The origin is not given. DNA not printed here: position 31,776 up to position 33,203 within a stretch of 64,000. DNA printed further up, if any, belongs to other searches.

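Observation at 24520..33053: ACP / FabG / GT4 / Fe-ADH / acyl-AMP ligase / LuxE-like / LuxC-like / FemAB-GNAT module inside a glycan cluster: candidate undescribed fatty aldehyde/alcohol glycoconjugate pathway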

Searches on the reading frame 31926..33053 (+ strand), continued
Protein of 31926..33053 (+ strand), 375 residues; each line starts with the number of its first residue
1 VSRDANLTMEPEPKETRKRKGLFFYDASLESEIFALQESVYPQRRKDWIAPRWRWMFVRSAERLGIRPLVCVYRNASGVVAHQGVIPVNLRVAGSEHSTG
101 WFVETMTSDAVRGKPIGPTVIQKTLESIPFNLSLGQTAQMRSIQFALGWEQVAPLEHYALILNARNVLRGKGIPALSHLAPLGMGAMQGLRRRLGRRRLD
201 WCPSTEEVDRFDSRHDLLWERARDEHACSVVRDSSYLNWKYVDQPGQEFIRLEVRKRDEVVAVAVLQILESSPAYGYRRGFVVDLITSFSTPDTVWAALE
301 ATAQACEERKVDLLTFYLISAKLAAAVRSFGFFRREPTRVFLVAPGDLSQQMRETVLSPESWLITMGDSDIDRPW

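Call 45: fold_search(model_id=the predicted structure, library=pdb)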
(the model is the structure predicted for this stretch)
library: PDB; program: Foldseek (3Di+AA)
matches with E <= 10: 1103; with E <= 0.001: 298
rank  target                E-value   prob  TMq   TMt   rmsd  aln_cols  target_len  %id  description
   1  5uut_A                8.3e-14  1.00  0.56  0.56   8.6       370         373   14  N-myristoyltransferase 1 (NMT) bound to myristoyl-CoA (released 2018-01-17)
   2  6maz_A                1.1e-13  1.00  0.55  0.54  11.0       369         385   11  Crystal structure of N-myristoyl transferase (NMT) G386E mutant from Plasmodium vivax in complex with inhibitor IMP-03 (released 2019-06-05)
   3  7rk3_A                2.2e-13  1.00  0.55  0.58   6.9       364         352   13  Crystal structure of human N-myristoyltransferase 1 fragment (residues 109-496) bound to diacylated human Arf6 octapep (released 2022-07-27)
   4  8hbs                  2.6e-13  1.00  0.57  0.55   9.2       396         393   14  Crystal of rAlfNmt (released 2023-03-08)
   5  5v0x_C                2.9e-13  1.00  0.54  0.54  11.2       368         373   10  Crystal structure of glycylpeptide N-tetradecanoyltransferase from Plasmodium vivax in complex with inhibitor IMP-0001 (released 2018-03-07)
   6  6maz_C                3.3e-13  1.00  0.52  0.52   8.3       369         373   10  Crystal structure of N-myristoyl transferase (NMT) G386E mutant from Plasmodium vivax in complex with inhibitor IMP-03 (released 2019-06-05)
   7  5uut_B                3.5e-13  1.00  0.55  0.55   9.0       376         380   14  N-myristoyltransferase 1 (NMT) bound to myristoyl-CoA (released 2018-01-17)
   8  4cax                  3.7e-13  1.00  0.56  0.55   9.6       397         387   12  Crystal structure of Aspergillus fumigatus N-myristoyl transferase in complex with myristoyl CoA and a pyrazole sulphona (released 2014-09-17)
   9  6sk8_A                3.7e-13  1.00  0.56  0.54   9.0       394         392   13  DeltaC3 C-terminal truncation of HsNMT1 in complex with MyrCoA and GDCFSKPR substrates (released 2020-03-18)
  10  6b1l_A                3.7e-13  1.00  0.54  0.54   8.2       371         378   10  Crystal structure of glycylpeptide N-tetradecanoyltransferase from Plasmodium vivax in complex with inhibitor IMP-0001 (released 2018-09-26)
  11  6mb1_C                4.0e-13  1.00  0.52  0.53   8.6       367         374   10  Crystal structure of N-myristoyl transferase (NMT) from Plasmodium vivax in complex with inhibitor IMP-1002 (released 2019-06-05)
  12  5o6j_B                4.2e-13  1.00  0.56  0.55   8.9       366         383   15  Human NMT1 in complex with myristoyl-CoA and inhibitor IMP-1031 (released 2018-05-16)
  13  5o9s_B                4.7e-13  1.00  0.55  0.55   9.1       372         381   14  HsNMT1 in complex with CoA and Myristoylated-GKSNSKLK octapeptide (released 2018-06-27)
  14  7owq_A                4.7e-13  1.00  0.55  0.53   9.4       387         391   14  HsNMT1 in complex with both MyrCoA and peptide N-Methylated-GNCFSKPR (released 2022-12-21)
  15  6f56_A                5.0e-13  1.00  0.55  0.54   9.3       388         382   14  Mutant of Human N-myristoyltransferase with bound myristoyl-CoA (released 2019-03-20)
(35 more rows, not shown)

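Call 47: search_dna_similar(query=window:31926-33053:+, collection=plasmids, mode=protein, max_rows=15)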
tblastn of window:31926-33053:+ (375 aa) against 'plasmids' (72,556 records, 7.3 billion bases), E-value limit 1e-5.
Records with a match: 20; places in all: 20; records where one place covers at least 80% of the query: 20.
Best place of each record, by identity: <60% 20.
By first word of the organism name: Azospirillum 19; Rubrobacter 1.
By predicted mobility (MOB-suite, as given by PLSDB): non-mobilizable 15; mobilizable 5.
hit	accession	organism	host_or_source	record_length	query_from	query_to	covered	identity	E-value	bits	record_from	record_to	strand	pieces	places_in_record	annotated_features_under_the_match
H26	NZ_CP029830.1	Azospirillum ramasamyi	single cell,Cow dung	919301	18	371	94%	24.3%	8e-18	93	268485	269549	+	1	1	GNAT family N-acetyltransferase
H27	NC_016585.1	Azospirillum lipoferum 4B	-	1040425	18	371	94%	24.0%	2e-17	91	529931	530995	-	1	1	none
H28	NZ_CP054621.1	Azospirillum oryzae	cell culture,soil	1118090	18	371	94%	23.8%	2e-18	94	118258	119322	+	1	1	record has no annotation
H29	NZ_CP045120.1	Rubrobacter tropicus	single pure culture,marine sediment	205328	29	370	91%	24.1%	7e-7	59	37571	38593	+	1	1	hypothetical protein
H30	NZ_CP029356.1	Azospirillum thermophilum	cell culture,hot spring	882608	18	371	94%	23.0%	8e-15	84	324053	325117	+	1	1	GNAT family N-acetyltransferase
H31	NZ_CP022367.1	Azospirillum sp. TSH58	single cell,paddy soils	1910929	65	371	82%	26.0%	6e-18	93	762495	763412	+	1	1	record has no annotation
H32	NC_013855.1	Azospirillum sp. B510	-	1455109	18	371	94%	22.5%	5e-15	84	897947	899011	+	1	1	record has no annotation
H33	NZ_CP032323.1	Azospirillum argentinense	soil sample,Agricultural field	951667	17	370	94%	21.9%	3e-14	82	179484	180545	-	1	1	GNAT family N-acetyltransferase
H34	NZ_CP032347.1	Azospirillum brasilense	soil sample,Agricultural field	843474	17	370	94%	21.9%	8e-14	81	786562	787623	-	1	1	GNAT family N-acetyltransferase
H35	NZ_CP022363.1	Azospirillum sp. TSH58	single cell,paddy soils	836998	17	370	94%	21.9%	8e-14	81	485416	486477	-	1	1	GNAT family N-acetyltransferase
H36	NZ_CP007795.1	Azospirillum argentinense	Triticum aestivum L.,Root,wheat ...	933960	17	370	94%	21.9%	8e-14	81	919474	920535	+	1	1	GNAT family N-acetyltransferase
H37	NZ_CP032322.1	Azospirillum argentinense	soil sample,Agricultural field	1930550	72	371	80%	25.8%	6e-16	87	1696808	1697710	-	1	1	record has no annotation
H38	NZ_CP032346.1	Azospirillum brasilense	soil sample,Agricultural field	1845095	72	371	80%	25.6%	3e-17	91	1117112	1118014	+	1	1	record has no annotation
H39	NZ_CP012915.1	Azospirillum brasilense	Digitaria eriantha,microbe,root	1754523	72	371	80%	25.6%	3e-17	91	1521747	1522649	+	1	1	none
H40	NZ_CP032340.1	Azospirillum brasilense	soil sample,Agricultural field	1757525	72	371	80%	25.6%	3e-17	91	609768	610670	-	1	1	none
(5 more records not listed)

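Call 49: search_protein_families(library=pfam, proteins=[L012:1280-5002:+, L021:3296-5494:+, L021:11101-13092:+, L021:13131-15173:+, L012:11205-12155:-, L012:13430-14587:-, L012:15978-18374:-], max_evalue=0.01)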
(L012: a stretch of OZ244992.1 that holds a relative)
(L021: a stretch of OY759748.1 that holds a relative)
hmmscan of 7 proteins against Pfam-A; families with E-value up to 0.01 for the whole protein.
L012:1280-5002:+ (1241 aa): 5 families
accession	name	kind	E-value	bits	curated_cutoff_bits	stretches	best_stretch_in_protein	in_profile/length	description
PF00106.31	adh_short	-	9.8e-24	84.3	26.6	1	279-448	1-169/195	short chain dehydrogenase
PF13561.12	adh_short_C2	-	1.2e-14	54.9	27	1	288-445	6-160/236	Enoyl-(Acyl carrier protein) reductase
PF01575.25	MaoC_dehydratas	-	4.9e-14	52.4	27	1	6-81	21-100/123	MaoC like domain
PF00550.31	PP-binding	-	0.00051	20.7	20.8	1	1144-1205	3-65/67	Phosphopantetheine attachment site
PF03031.24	NIF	-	0.0084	16.2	21.8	0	720-833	1-122/160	NLI interacting factor-like phosphatase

L021:3296-5494:+ (733 aa): 1 family
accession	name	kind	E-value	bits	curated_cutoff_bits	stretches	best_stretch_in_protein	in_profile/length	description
PF00550.31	PP-binding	-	2.7e-09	37.6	20.8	1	643-706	3-67/67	Phosphopantetheine attachment site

L021:11101-13092:+ (663 aa): 2 families
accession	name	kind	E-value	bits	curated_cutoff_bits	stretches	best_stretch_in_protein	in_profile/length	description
PF22680.2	Glyco_hydro_123_N_2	-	8e-13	48.9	27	1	95-228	19-140/142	Glycoside hydrolase 123 N-terminal domain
PF19543.5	GH123_N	-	2e-07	29.8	22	1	197-244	258-305/969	Glycoside hydrolase 123, N-terminal domain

L021:13131-15173:+ (680 aa): 2 families
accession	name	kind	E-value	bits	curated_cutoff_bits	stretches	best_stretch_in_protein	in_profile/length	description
PF01734.28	Patatin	-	3.6e-33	115.8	27.7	1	410-573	1-190/191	Patatin-like phospholipase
PF00027.35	cNMP_binding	-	1.8e-23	82.8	27.5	1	56-142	2-89/89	Cyclic nucleotide-binding domain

L012:11205-12155:- (316 aa): 2 families
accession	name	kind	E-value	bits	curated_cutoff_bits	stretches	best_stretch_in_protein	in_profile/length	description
PF00665.32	rve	-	8.1e-23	81.1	32.6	1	59-148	5-98/102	Integrase core domain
PF13276.12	HTH_21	-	2.4e-05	24.9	28.1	1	3-35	27-60/60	HTH-like domain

L012:13430-14587:- (385 aa): 5 families
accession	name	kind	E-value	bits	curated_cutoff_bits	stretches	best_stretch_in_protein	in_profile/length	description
PF13692.12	Glyco_trans_1_4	-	9e-09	36.2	27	1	208-321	2-112/142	Glycosyl transferases group 1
PF13439.12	Glyco_transf_4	-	6.7e-07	29.9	28.5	1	125-185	102-168/170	Glycosyltransferase Family 4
PF00534.26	Glycos_transf_1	-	8.3e-05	22.6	26.4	1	212-316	20-123/172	Glycosyl transferases group 1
PF13579.12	Glyco_trans_4_4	-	0.0063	17.3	29.7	0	126-170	99-144/158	Glycosyl transferase 4-like domain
PF13524.12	Glyco_trans_1_2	-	0.0075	16.7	25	0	224-337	5-105/144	Glycosyl transferase-like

L012:15978-18374:- (798 aa): 9 families
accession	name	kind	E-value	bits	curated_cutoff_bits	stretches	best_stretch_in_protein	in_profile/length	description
PF00535.33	Glycos_transf_2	-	1.2e-48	165.6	23.3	2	54-216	2-164/168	Glycosyl transferase family 2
PF13641.12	Glyco_tranf_2_3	-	8.7e-43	147.4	27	2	461-675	1-226/230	Glycosyltransferase like family 2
PF13506.12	Glyco_transf_21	-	2.7e-15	56.7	21.7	2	528-673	18-168/174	Glycosyl transferase family 21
PF13632.12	Glyco_trans_2_3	-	9.9e-15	55.3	27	2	543-733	1-182/198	Glycosyl transferase family group 2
PF10111.15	Glyco_tranf_2_2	-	4.8e-09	36.5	27.3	1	53-153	1-104/276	Glycosyltransferase like family 2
PF13704.12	Glyco_tranf_2_4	-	0.00045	21.1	27.5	0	471-521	2-47/98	Glycosyl transferase family 2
PF17919.7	RT_RNaseH_2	-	0.0023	18.4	29.8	0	63-101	10-48/100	RNase H-like domain found in reverse transcriptase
PF03452.20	Anp1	-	0.0023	17.8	28.8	0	463-518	23-80/263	Anp1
PF03071.21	GNT-I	-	0.006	15.9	25.4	0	458-522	90-154/434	GNT-I family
